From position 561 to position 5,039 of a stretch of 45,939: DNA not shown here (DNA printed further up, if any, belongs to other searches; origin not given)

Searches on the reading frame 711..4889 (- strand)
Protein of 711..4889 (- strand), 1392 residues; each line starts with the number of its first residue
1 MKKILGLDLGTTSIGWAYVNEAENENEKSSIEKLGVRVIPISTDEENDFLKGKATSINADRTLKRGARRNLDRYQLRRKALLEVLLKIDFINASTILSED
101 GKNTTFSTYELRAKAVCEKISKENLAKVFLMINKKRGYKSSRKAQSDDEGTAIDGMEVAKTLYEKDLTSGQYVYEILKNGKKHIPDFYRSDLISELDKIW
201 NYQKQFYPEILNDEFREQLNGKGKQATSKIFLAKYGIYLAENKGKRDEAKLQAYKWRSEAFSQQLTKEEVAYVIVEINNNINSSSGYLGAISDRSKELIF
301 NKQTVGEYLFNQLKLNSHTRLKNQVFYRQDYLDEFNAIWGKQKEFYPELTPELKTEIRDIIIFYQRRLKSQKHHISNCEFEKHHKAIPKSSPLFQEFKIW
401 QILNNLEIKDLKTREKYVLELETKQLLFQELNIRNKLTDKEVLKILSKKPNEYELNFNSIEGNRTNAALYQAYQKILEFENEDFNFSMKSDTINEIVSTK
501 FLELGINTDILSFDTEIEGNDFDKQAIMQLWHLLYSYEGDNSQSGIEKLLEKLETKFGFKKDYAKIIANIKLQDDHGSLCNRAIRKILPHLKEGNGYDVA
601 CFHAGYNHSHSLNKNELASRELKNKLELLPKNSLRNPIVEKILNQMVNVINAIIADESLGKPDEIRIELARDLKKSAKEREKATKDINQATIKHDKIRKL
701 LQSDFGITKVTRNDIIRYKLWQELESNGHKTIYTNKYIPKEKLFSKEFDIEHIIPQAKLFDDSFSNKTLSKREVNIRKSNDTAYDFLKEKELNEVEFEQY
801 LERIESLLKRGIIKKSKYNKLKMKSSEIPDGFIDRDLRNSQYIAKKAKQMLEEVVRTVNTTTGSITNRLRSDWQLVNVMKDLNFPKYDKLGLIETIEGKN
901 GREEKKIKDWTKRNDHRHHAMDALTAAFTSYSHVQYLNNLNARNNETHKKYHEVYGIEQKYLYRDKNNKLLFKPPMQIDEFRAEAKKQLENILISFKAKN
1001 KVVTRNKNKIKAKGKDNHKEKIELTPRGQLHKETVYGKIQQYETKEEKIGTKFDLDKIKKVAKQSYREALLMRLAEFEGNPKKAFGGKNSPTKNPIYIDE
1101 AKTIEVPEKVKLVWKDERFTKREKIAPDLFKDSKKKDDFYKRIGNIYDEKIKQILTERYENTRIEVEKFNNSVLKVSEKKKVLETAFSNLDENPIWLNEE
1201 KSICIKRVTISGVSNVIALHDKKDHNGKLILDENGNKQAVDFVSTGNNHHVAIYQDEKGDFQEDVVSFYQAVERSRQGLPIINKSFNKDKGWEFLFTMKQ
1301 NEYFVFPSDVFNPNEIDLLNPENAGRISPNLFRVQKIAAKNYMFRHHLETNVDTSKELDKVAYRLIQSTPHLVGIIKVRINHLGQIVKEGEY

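Call 4: search_protein_families(library=pfam, proteins=[window:711-4889:-])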
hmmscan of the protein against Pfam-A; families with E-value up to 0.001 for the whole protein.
window:711-4889:- (1392 aa): 3 families
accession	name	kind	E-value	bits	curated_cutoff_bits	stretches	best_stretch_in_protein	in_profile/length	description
PF18541.7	RuvC_III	-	4.4e-54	183.6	26.2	1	827-1003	1-179/179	RuvC endonuclease subdomain 3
PF13395.12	HNH_4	-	1.6e-18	66.8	22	1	732-784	2-54/54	HNH endonuclease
PF18470.6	Cas9_a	-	1.1e-08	35.5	26.9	1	370-436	2-67/221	Cas9 alpha-helical lobe domain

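Call 6: find_encoding_contigs(protein=window:711-4889:-, flank=10000, max_places=6)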
Protein window:711-4889:- (1392 aa): 4 contigs read that carry it; 3 places shown.
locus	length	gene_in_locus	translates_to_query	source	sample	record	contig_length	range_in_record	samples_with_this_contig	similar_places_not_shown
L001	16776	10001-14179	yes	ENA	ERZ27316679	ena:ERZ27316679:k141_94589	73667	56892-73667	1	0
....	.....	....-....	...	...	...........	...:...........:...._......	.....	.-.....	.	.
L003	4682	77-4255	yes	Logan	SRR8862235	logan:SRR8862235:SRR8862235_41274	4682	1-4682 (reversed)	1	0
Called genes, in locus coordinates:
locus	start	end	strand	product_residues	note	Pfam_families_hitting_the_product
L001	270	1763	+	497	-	PF00890:FAD_binding_2 (weak), PF01266:DAO (faint), PF01593:Amino_oxidase, PF03486:HI0933_like (faint), PF12831:FAD_oxidored (faint), PF13450:NAD_binding_8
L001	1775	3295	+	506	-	PF00890:FAD_binding_2 (weak), PF01266:DAO (weak), PF01593:Amino_oxidase, PF01946:Thi4 (weak), PF13450:NAD_binding_8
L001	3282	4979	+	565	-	PF03417:AAT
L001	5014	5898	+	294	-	PF12801:Fer4_5 (weak), PF00037:Fer4 (faint), PF13237:Fer4_10, PF14697:Fer4_21 (weak), PF12838:Fer4_7 (weak), PF13187:Fer4_9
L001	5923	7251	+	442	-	PF00501:AMP-binding, PF14535:AMP-binding_C_2 (faint)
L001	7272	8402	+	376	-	-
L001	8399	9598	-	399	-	-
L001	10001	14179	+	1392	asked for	PF18470:Cas9_a (weak), PF13395:HNH_4, PF18541:RuvC_III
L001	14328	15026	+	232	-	-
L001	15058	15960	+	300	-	PF01867:Cas_Cas1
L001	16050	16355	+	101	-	PF09827:CRISPR_Cas2, PF20803:PaaX_M (weak)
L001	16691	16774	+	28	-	?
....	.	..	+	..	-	?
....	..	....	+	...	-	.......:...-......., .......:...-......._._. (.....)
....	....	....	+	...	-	-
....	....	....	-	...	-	-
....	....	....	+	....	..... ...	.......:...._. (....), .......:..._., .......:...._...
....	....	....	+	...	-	-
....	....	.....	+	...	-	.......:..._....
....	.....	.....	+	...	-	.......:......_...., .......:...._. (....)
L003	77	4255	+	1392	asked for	PF18470:Cas9_a (weak), PF13395:HNH_4, PF18541:RuvC_III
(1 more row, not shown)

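Call 10: search_protein_families(library=pfam, proteins=[L001:14328-15026:+, L001:15058-15960:+, L001:16050-16355:+], max_evalue=1)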
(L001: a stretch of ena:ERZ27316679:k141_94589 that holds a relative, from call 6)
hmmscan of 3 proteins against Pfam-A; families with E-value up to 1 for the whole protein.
L001:14328-15026:+ (232 aa): 1 family
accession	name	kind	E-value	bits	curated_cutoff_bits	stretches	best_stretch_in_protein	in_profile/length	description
PF01797.21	Y1_Tnp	-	0.0046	17.5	23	1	7-68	5-67/121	Transposase IS200 like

L001:15058-15960:+ (300 aa): 2 families
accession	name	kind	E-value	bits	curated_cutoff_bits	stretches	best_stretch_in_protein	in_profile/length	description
PF01867.21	Cas_Cas1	-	3.6e-32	112.1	22.3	1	9-241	5-253/283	CRISPR associated protein Cas1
PF04137.20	ERO1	-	0.068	12.7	27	1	66-215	42-179/354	Endoplasmic Reticulum Oxidoreductin 1 (ERO1)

L001:16050-16355:+ (101 aa): 2 families
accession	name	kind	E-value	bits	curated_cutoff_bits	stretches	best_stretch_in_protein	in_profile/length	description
PF09827.14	CRISPR_Cas2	-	4.4e-18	65.7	23.8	1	1-79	1-73/74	CRISPR associated protein Cas2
PF20803.2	PaaX_M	-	4.5e-06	27.1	24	1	2-52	8-55/83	PaaX protein central Cas2-like domain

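Call 11: search_protein_families(library=ncbifam, proteins=[L001:14328-15026:+, window:711-4889:-, L001:15058-15960:+, L001:16050-16355:+], max_evalue=0.1)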
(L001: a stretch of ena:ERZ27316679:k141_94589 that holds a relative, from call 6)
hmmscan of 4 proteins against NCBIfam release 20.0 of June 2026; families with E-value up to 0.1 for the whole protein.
L001:14328-15026:+ (232 aa): 1 family
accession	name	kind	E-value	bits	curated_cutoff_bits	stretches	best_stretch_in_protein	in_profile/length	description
NF047646.1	REP_Tyr_transpos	equivalog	4.4e-13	49.4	80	2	4-98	7-102/146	REP-associated tyrosine transposase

window:711-4889:- (1392 aa): 2 families
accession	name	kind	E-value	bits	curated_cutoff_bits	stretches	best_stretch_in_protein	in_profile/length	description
TIGR01865.2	cas_Csn1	equivalog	1.7e-148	496.7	100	2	4-1200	2-974/1070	type II CRISPR RNA-guided endonuclease Cas9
NF049971.1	CRISPR_Cas9d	exception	4.2e-17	62.1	375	1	621-1066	449-857/986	type II CRISPR RNA-guided endonuclease Cas9d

L001:15058-15960:+ (300 aa): 12 families
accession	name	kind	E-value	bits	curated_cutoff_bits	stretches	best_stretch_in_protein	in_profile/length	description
TIGR03639.1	cas1_NMENI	exception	2.2e-93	312.6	120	1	3-283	1-277/278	type II CRISPR-associated endonuclease Cas1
TIGR00287.1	cas1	equivalog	4.5e-28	98.3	71.7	1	6-241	3-257/327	CRISPR-associated endonuclease Cas1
TIGR04093.1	cas1_CYANO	exception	6.2e-19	68.1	385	1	5-241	2-259/334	type I-D CRISPR-associated endonuclease Cas1d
NF049935.1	cas4g_cas1g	exception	1.8e-18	66.3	560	1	10-241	222-471/546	CRISPR-associated endonuclease Cas4g/Cas1g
TIGR03640.1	cas1_DVULG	exception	1.8e-15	57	385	1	5-239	5-263/340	type I-C CRISPR-associated endonuclease Cas1c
TIGR03641.1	cas1_HMARI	exception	3.5e-10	39.7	304.1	1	5-241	2-249/324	type I-B CRISPR-associated endonuclease Cas1b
TIGR04329.1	cas1_PREFRAN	exception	4.4e-10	39.1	300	1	13-239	17-251/317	type V CRISPR-associated endonuclease Cas1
TIGR03983.1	cas1_MYXAN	equivalog_domain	1.1e-08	34.4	358.05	1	178-238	207-268/347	type I-MYXAN CRISPR-associated endonuclease Cas1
TIGR03638.1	cas1_ECOLI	exception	2.6e-05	23.6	215.6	1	176-218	171-213/269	type I-E CRISPR-associated endonuclease Cas1e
NF009599.0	PRK13041.1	equivalog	0.047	13.6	418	1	55-99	73-117/231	superantigen-like protein SSL2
NF005336.0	PRK06856.1-2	equivalog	0.055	13.7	225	0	49-113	60-127/137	DNA polymerase III subunit psi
NF008657.0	PRK11657.1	equivalog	0.067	12.4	124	0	68-115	63-108/251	thiol:disulfide interchange protein DsbG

L001:16050-16355:+ (101 aa): 1 family
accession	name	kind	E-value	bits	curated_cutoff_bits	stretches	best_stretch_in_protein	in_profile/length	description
TIGR01573.1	cas2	equivalog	8.3e-19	67.7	24.5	1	1-91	1-89/96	CRISPR-associated endonuclease Cas2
